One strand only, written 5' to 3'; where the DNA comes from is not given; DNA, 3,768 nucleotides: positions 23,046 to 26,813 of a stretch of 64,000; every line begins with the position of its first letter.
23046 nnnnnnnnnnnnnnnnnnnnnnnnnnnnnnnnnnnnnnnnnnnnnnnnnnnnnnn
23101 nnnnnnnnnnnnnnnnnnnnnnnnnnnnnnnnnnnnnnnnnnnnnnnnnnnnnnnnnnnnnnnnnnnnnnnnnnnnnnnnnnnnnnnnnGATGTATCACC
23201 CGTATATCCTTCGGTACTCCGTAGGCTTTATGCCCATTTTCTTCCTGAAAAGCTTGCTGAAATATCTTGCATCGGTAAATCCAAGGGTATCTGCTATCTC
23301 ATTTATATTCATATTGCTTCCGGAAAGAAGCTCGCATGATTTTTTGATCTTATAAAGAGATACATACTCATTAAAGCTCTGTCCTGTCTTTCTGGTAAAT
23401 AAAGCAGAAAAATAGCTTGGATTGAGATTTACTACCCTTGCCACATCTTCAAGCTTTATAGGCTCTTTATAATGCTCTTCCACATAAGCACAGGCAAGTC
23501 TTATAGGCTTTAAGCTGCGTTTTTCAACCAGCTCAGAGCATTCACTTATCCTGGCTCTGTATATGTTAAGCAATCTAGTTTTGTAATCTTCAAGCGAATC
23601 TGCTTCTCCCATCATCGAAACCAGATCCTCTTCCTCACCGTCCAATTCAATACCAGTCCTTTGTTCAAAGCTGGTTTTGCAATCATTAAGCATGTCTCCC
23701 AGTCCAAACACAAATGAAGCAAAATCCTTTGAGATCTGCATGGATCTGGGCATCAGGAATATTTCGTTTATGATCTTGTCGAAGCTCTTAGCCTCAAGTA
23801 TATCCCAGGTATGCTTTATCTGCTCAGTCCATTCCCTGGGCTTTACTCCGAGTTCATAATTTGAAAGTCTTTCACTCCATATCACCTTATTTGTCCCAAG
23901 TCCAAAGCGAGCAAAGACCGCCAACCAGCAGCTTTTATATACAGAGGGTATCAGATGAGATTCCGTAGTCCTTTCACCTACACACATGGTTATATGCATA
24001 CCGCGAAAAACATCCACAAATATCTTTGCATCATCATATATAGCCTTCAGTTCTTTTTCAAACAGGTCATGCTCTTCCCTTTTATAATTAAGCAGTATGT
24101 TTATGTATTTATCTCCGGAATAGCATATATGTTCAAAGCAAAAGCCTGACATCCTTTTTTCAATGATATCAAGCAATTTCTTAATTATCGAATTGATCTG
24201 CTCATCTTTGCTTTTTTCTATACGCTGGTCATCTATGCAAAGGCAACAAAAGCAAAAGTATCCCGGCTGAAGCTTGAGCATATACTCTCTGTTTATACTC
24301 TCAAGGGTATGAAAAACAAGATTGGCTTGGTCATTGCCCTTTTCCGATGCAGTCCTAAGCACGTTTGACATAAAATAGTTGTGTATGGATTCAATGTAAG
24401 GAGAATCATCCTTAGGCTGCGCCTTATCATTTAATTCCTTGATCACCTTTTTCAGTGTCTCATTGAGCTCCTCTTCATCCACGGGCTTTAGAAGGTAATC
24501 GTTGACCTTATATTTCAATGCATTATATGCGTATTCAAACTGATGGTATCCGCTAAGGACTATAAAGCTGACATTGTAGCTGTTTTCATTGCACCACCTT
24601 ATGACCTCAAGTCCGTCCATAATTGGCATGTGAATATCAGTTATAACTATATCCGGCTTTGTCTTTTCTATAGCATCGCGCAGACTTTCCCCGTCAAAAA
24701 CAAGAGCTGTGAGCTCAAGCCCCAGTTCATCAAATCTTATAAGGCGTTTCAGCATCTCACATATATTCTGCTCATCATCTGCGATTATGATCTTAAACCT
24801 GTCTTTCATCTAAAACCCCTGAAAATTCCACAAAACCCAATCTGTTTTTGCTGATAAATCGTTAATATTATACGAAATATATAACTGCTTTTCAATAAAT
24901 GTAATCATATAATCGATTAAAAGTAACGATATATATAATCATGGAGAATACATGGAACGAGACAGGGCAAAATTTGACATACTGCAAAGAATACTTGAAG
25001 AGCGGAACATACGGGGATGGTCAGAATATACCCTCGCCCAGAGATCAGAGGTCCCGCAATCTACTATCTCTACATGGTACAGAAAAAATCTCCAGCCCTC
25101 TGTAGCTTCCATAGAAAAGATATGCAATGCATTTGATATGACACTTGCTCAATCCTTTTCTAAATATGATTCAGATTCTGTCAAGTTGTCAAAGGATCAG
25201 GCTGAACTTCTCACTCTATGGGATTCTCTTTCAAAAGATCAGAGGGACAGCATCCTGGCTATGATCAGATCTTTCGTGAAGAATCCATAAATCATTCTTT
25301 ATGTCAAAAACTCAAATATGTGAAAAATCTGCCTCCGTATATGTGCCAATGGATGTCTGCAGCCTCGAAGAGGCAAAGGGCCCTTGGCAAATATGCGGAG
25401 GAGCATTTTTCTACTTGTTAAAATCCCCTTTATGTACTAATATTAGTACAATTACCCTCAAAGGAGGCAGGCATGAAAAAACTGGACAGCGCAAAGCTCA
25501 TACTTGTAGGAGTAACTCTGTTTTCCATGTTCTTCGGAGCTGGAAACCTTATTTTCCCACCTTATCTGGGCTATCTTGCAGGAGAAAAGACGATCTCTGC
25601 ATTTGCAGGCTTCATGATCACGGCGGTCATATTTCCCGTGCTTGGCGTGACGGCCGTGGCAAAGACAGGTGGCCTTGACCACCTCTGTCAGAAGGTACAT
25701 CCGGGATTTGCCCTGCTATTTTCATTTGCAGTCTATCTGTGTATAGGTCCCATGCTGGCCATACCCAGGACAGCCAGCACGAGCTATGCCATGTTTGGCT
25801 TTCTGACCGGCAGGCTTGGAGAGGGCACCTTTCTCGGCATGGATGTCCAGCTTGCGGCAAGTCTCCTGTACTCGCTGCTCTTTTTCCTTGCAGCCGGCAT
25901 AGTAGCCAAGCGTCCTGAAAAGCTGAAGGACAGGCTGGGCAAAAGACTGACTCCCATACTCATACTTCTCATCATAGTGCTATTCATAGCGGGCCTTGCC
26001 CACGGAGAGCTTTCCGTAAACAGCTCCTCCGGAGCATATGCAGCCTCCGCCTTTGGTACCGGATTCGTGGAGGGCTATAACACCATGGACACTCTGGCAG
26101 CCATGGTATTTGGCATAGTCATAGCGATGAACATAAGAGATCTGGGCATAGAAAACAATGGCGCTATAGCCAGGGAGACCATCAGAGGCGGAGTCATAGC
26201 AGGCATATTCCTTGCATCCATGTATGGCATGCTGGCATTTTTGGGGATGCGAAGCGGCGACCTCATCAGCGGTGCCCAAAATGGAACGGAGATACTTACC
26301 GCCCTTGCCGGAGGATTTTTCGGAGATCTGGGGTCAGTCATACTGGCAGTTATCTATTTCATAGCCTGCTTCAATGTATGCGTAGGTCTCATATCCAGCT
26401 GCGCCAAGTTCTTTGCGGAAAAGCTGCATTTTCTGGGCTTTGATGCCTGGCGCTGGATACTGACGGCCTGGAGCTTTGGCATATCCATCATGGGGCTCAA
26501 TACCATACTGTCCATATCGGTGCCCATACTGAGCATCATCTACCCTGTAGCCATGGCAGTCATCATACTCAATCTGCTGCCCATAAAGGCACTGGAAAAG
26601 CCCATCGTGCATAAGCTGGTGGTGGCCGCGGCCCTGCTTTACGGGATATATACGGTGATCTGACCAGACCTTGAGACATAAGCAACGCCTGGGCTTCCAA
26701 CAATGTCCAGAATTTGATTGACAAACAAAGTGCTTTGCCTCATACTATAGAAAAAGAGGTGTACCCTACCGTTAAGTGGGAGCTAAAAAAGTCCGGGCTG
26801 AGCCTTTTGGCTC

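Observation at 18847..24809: Five-gene signalling operon: AraC-type response regulator, sensor-less soluble kinase core, and a complete but apparently dead ribose-type ABC importer set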

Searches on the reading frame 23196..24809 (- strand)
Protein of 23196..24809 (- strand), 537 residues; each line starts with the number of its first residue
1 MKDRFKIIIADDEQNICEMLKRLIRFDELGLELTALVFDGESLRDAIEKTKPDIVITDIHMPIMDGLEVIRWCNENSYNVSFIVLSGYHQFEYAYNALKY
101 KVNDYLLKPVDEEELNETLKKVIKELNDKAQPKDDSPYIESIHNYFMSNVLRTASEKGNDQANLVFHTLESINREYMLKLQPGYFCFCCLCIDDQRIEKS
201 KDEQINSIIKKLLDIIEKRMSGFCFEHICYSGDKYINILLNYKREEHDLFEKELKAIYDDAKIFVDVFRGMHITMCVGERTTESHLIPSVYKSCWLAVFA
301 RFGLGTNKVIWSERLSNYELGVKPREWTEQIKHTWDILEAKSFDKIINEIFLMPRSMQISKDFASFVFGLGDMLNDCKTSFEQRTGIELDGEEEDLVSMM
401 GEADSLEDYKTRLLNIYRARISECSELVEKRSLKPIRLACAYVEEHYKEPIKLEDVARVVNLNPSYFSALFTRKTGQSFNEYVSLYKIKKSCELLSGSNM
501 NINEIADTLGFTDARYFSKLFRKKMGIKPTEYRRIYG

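Call 3: search_protein_families(library=pfam, proteins=[window:23196-24809:-], max_evalue=0.01)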
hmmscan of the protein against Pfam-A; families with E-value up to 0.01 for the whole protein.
window:23196-24809:- (537 aa): 3 families
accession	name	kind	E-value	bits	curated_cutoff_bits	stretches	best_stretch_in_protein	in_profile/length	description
PF00165.29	HTH_AraC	-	6e-24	84.1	26.6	2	498-534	7-42/42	Bacterial regulatory helix-turn-helix proteins, AraC family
PF00072.30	Response_reg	-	9.9e-23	80.9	30.2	1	7-119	1-110/111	Response regulator receiver domain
PF12833.13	HTH_18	-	1.2e-19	70.8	33.6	1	457-534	2-79/80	Helix-turn-helix domain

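Call 18: search_protein_families(library=ncbifam, proteins=[window:23196-24809:-], max_evalue=0.01)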
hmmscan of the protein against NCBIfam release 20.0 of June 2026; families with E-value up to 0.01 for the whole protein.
window:23196-24809:- (537 aa): 122 families (the best 25 are shown)
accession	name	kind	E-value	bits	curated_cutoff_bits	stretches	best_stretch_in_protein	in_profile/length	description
NF047788.1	TransRegPocR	equivalog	6.6e-25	88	500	1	434-534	189-289/296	transcriptional regulator PocR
NF007860.0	PRK10572.1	equivalog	1.7e-22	79.6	208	1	429-535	178-284/292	arabinose operon transcriptional regulator AraC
NF047455.1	TF_Staph_AryK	equivalog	8.2e-22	77.2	850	1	434-536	157-259/759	transcriptional regulator AryK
TIGR02875.1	spore_0_A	equivalog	2.1e-17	63.3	200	1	4-131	2-130/262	sporulation transcription factor Spo0A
NF008677.0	PRK11697.1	equivalog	3.4e-17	62.6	246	1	5-135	2-129/238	two-component system response regulator BtsR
NF007693.0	PRK10371.1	equivalog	1.1e-16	60.9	253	1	425-535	189-299/309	transcriptional regulator MelR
NF006900.1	PRK09390.1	equivalog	1.9e-16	60.2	255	1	1-139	1-136/203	response regulator FixJ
TIGR04094.1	adjacent_YSIRK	equivalog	3.1e-16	59.3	200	1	433-533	284-383/383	YSIRK-targeted surface antigen transcriptional regulator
NF008469.0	PRK11361.1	equivalog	8.3e-16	57.7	714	1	1-123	1-120/461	acetoacetate metabolism transcriptional regulator AtoC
NF049932.1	TranspRegBtr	equivalog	2.5e-15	56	900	1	434-534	164-264/531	bacillibactin transport transcriptional regulator Btr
NF045944.1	ResRegRpaBCyano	equivalog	5.2e-14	52.2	330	1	8-136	1-125/229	response regulator transcription factor RpaB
NF053512.1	nitric_RR_NosR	exception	5.2e-14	52.1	400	1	7-126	1-118/422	response regulator c-di-GMP phosphodiesterase, NosR family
TIGR01818.1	ntrC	equivalog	1.4e-13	50.5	558.6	1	7-136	1-127/463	nitrogen regulation protein NR(I)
NF049963.1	RespRegFlgRCampy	domain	2e-13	50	750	1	7-134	3-123/429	fla regulon two-component system response regulator FlgR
NF033869.1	viru_reg_Rsp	equivalog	2.4e-13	49.5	400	1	440-534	153-247/701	AraC family transcriptional regulator Rsp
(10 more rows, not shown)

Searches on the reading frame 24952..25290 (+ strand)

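Call 3: search_protein_families(library=pfam, proteins=[window:24952-25290:+], max_evalue=0.01)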
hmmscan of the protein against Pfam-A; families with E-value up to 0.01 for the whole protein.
window:24952-25290:+ (112 aa): 3 families
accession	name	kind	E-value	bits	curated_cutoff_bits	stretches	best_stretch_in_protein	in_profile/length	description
PF13443.12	HTH_26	-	1.4e-07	32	22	1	11-69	2-58/63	Cro/C1-type HTH DNA-binding domain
PF01381.28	HTH_3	-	9.8e-06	26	23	1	16-65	3-52/55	Helix-turn-helix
PF07022.19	Phage_CI_repr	-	0.00019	22.1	22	1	26-50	16-40/65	Bacteriophage CI repressor helix-turn-helix domain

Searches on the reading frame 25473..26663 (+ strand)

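Call 31: search_protein_families(library=pfam, proteins=[window:25473-26663:+], max_evalue=0.001)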
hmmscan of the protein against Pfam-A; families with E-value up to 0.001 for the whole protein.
window:25473-26663:+ (396 aa): 1 family
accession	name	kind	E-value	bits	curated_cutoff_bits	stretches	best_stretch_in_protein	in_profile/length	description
PF05525.19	Branch_AA_trans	-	2e-113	380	22.3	1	7-395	3-384/429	Branched-chain amino acid transport protein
